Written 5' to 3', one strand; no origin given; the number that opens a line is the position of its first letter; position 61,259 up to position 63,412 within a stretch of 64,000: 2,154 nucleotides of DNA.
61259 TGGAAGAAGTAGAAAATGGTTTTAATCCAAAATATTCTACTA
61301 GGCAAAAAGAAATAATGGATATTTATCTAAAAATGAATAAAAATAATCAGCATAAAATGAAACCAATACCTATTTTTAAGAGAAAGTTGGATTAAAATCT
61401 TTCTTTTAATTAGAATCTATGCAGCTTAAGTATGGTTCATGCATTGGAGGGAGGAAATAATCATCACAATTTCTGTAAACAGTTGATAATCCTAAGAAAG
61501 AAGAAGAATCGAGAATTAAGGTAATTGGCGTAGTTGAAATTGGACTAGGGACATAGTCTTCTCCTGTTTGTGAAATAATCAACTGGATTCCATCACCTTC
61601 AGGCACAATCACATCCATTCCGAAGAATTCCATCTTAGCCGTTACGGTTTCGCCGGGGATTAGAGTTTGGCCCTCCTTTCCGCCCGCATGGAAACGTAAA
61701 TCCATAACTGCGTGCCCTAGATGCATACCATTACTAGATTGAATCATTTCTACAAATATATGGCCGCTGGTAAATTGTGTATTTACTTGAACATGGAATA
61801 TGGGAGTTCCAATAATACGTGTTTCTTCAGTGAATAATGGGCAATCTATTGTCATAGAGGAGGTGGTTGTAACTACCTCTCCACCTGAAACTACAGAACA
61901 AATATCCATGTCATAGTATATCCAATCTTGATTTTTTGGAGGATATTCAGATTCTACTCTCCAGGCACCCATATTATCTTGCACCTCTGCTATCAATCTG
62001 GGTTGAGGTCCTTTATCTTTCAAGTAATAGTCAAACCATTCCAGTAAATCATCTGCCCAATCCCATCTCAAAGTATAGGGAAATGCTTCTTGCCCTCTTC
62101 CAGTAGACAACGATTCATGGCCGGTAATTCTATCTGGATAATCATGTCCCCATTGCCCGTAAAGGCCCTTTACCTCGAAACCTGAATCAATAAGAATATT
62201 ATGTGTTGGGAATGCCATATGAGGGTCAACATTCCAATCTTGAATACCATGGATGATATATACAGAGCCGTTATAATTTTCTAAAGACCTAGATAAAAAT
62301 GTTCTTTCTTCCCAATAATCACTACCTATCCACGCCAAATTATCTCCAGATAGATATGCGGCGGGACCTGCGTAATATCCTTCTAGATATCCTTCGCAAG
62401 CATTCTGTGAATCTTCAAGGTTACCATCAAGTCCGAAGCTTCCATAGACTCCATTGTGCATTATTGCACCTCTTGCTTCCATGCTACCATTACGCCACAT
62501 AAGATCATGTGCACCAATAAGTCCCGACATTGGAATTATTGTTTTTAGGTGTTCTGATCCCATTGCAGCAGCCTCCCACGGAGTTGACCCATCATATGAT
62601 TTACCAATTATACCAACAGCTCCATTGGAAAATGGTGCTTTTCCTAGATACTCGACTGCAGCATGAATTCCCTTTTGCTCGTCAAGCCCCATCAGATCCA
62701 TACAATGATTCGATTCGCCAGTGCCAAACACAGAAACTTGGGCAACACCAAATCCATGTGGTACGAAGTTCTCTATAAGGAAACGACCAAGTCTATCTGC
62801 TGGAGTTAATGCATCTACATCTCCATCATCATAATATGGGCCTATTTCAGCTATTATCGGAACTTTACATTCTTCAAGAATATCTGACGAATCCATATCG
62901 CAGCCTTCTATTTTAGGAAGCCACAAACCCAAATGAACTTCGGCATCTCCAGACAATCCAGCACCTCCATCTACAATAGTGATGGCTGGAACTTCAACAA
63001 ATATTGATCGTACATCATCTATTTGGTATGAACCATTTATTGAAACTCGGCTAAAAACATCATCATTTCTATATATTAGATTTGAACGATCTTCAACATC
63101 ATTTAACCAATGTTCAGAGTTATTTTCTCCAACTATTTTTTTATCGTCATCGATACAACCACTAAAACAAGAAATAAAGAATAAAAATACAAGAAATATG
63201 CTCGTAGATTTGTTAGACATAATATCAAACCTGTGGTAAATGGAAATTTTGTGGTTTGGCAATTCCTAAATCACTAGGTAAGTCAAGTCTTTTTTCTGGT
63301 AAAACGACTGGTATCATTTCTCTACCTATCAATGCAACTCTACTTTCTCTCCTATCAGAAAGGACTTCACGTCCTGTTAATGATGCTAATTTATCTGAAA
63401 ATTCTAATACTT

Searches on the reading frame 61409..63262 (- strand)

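Call 77: search_protein_families(library=pfam, proteins=[window:61409-63262:-], max_evalue=0.00001)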
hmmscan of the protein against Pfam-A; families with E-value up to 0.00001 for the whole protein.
window:61409-63262:- (618 aa): 2 families
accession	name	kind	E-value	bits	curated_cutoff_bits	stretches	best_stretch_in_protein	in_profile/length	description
PF02129.25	Peptidase_S15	-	6.7e-29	101.8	23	1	132-374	17-261/262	X-Pro dipeptidyl-peptidase (S15 family)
PF08530.16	PepX_C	-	1.9e-09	38.2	22.5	1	465-582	75-195/217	X-Pro dipeptidyl-peptidase C-terminal non-catalytic domain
